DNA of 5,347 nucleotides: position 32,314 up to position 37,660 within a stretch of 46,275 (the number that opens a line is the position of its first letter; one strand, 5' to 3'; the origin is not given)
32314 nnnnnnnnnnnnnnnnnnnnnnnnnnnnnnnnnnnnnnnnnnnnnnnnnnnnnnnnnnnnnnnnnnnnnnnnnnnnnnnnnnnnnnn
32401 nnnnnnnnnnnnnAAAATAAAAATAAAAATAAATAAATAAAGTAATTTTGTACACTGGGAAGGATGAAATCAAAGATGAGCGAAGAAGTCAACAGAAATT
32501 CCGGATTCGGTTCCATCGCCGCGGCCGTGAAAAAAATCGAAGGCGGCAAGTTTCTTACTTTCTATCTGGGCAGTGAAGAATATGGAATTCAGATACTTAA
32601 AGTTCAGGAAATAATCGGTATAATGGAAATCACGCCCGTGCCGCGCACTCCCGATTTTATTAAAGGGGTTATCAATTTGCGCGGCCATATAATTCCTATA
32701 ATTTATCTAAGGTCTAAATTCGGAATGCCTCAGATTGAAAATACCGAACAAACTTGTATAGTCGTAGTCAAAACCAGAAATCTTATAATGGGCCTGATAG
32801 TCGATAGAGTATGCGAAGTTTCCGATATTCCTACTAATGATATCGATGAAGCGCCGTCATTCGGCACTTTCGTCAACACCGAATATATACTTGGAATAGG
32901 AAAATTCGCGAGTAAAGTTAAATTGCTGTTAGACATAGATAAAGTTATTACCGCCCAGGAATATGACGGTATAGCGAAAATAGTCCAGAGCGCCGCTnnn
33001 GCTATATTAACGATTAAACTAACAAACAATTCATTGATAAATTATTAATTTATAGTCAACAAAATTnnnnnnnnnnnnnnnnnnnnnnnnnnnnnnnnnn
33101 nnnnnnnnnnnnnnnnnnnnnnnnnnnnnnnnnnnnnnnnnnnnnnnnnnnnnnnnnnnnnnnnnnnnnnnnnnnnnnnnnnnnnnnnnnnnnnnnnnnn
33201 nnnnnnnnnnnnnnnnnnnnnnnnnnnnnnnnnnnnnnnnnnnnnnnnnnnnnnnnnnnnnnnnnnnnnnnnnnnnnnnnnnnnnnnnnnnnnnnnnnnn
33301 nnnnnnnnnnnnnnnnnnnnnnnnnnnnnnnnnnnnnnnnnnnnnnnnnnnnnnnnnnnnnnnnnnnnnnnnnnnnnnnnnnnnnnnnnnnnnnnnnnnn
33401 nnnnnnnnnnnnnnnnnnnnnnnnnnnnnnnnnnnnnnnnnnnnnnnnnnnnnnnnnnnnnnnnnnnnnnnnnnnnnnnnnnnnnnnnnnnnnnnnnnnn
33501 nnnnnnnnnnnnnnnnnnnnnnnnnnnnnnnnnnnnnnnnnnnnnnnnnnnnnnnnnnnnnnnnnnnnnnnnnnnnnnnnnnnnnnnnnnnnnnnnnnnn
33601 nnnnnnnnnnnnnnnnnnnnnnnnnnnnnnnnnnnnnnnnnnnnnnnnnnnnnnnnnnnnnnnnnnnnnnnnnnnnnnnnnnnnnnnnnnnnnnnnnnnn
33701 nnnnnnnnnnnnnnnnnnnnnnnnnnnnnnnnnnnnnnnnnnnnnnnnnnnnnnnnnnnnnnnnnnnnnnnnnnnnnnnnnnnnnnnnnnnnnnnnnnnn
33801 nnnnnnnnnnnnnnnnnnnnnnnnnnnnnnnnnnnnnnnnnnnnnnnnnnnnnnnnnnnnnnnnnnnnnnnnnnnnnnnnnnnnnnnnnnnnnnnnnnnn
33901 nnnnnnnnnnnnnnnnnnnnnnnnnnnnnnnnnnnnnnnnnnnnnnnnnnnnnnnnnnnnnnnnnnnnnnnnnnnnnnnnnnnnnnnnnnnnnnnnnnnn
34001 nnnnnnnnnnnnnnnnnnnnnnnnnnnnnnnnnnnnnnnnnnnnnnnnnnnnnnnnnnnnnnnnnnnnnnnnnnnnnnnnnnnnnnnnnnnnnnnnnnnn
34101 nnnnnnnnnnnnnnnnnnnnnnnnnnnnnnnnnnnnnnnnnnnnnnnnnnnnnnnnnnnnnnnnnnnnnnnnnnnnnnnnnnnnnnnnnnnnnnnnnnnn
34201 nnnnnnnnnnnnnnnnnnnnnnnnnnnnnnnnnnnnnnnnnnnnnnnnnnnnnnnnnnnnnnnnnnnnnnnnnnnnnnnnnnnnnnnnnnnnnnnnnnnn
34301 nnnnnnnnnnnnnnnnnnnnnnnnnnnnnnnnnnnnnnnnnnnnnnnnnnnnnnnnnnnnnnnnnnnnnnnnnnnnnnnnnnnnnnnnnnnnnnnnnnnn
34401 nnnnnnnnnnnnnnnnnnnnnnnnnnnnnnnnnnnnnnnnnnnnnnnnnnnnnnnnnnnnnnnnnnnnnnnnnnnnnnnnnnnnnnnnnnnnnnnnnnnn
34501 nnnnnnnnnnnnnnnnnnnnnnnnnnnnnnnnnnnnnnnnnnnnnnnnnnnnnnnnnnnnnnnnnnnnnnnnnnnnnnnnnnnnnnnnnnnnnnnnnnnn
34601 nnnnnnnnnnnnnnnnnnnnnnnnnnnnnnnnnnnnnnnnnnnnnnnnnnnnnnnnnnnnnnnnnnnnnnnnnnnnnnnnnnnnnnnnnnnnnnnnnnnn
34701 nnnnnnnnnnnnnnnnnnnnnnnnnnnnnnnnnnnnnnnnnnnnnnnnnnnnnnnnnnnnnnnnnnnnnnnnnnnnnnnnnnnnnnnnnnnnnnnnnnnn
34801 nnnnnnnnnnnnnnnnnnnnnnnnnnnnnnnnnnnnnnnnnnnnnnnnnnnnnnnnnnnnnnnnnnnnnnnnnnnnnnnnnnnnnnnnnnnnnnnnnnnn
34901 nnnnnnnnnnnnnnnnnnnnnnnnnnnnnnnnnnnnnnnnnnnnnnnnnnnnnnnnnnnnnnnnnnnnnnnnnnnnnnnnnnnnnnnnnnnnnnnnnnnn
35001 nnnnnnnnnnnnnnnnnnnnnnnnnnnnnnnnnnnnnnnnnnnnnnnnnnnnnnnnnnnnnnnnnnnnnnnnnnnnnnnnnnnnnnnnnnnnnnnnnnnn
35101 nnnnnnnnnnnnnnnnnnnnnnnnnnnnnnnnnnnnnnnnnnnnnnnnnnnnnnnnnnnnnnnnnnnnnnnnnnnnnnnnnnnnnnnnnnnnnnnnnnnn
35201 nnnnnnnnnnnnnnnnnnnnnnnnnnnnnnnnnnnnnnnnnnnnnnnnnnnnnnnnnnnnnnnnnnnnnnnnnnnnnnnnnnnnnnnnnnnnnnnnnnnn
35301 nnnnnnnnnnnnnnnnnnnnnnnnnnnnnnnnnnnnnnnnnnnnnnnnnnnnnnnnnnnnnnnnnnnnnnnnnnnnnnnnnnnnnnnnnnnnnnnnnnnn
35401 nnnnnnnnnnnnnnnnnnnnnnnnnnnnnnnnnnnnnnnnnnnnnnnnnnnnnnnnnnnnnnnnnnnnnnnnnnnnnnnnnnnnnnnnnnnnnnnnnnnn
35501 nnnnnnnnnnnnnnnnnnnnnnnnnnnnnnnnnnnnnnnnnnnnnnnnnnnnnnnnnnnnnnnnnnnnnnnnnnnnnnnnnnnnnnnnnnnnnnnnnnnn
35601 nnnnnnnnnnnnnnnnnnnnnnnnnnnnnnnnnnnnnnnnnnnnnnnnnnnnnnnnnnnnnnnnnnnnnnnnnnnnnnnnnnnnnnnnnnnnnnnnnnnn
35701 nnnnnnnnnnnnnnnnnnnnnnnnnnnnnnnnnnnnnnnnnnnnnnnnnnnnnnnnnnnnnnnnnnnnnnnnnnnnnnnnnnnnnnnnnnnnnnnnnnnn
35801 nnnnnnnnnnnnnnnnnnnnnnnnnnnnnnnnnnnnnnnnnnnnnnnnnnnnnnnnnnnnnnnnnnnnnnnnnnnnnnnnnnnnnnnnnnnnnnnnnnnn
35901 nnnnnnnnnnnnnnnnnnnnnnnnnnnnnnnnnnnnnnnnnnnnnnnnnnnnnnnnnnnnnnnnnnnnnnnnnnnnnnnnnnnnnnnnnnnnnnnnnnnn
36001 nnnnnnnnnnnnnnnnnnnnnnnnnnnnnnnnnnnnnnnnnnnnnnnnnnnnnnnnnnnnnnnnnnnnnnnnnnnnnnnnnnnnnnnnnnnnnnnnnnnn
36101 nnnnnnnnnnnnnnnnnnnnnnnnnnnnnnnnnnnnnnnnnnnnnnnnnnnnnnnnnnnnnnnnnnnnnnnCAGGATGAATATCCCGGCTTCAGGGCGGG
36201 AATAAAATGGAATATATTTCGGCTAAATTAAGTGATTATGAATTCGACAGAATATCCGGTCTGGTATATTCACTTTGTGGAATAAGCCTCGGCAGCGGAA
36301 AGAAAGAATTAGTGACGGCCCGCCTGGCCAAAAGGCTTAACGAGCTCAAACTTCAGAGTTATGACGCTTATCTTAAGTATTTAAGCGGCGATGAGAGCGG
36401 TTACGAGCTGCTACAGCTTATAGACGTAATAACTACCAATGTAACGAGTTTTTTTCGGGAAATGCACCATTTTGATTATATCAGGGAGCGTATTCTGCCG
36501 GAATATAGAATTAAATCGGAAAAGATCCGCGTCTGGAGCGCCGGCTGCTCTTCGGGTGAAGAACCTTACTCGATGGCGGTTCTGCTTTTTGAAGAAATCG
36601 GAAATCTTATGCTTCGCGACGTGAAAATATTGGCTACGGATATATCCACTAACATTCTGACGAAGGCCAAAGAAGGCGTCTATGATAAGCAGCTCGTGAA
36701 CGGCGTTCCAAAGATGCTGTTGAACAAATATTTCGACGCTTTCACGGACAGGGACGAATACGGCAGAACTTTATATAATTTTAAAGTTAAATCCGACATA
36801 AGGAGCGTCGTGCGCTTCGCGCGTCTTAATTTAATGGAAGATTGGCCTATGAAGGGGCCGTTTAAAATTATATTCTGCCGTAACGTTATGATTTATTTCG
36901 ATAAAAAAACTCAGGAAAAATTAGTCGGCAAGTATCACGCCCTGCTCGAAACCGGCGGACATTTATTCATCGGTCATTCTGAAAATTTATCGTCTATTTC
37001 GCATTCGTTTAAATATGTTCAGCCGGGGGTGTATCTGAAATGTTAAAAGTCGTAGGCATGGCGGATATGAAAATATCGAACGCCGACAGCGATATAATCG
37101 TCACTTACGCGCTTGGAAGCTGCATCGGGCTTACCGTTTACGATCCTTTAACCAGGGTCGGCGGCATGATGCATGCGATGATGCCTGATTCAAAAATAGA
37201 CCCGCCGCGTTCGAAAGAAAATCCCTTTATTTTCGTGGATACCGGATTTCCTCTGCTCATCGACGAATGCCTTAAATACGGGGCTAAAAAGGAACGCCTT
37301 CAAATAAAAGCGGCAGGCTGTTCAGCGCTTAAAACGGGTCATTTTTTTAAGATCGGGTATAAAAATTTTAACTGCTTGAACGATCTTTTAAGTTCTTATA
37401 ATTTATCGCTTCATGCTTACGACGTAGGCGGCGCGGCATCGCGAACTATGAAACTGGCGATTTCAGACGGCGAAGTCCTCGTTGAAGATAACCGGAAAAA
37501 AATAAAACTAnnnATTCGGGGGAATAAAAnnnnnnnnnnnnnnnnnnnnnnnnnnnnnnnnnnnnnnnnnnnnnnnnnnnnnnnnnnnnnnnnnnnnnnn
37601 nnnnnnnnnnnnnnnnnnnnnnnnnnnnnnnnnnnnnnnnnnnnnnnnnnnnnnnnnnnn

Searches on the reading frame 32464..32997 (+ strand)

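Call 8: search_protein_families(library=pfam, proteins=[window:32464-32997:+], max_evalue=0.0001)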
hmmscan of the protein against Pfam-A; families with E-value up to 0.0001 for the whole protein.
window:32464-32997:+ (178 aa): 1 family
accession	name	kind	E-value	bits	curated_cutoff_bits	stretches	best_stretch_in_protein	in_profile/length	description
PF01584.24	CheW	-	6.3e-39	133.2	23.5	1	29-165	1-137/138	CheW-like domain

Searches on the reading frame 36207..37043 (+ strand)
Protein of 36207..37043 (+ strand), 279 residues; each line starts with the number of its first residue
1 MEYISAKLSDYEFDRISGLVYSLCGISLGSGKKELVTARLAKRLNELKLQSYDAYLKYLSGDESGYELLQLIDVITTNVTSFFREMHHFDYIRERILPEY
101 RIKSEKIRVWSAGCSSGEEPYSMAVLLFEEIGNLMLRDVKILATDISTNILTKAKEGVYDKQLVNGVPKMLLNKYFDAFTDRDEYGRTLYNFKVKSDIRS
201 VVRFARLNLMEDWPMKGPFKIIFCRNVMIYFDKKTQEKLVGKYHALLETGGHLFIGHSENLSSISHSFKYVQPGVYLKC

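Call 8: search_protein_families(library=pfam, proteins=[window:36207-37043:+], max_evalue=0.0001)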
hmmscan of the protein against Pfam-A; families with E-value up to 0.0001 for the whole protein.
window:36207-37043:+ (279 aa): 2 families
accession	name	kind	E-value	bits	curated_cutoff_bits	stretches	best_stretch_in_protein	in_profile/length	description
PF01739.24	CheR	-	4.1e-62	209.5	27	1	78-272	1-190/195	CheR methyltransferase, SAM binding domain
PF03705.20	CheR_N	-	4e-14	52.5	27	1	12-62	2-52/53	CheR methyltransferase, all-alpha domain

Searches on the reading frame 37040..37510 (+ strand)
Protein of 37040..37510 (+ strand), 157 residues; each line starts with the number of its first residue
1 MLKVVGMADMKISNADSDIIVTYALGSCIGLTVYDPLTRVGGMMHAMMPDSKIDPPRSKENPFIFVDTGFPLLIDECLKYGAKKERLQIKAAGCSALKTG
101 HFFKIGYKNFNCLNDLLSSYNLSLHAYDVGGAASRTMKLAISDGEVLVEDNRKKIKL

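Call 8: search_protein_families(library=pfam, proteins=[window:37040-37510:+], max_evalue=0.0001)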
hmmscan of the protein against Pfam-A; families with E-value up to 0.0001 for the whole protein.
window:37040-37510:+ (157 aa): 1 family
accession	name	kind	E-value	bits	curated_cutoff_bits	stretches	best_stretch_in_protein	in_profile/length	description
PF03975.18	CheD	-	7.4e-22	78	25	1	47-149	1-107/108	CheD chemotactic sensory transduction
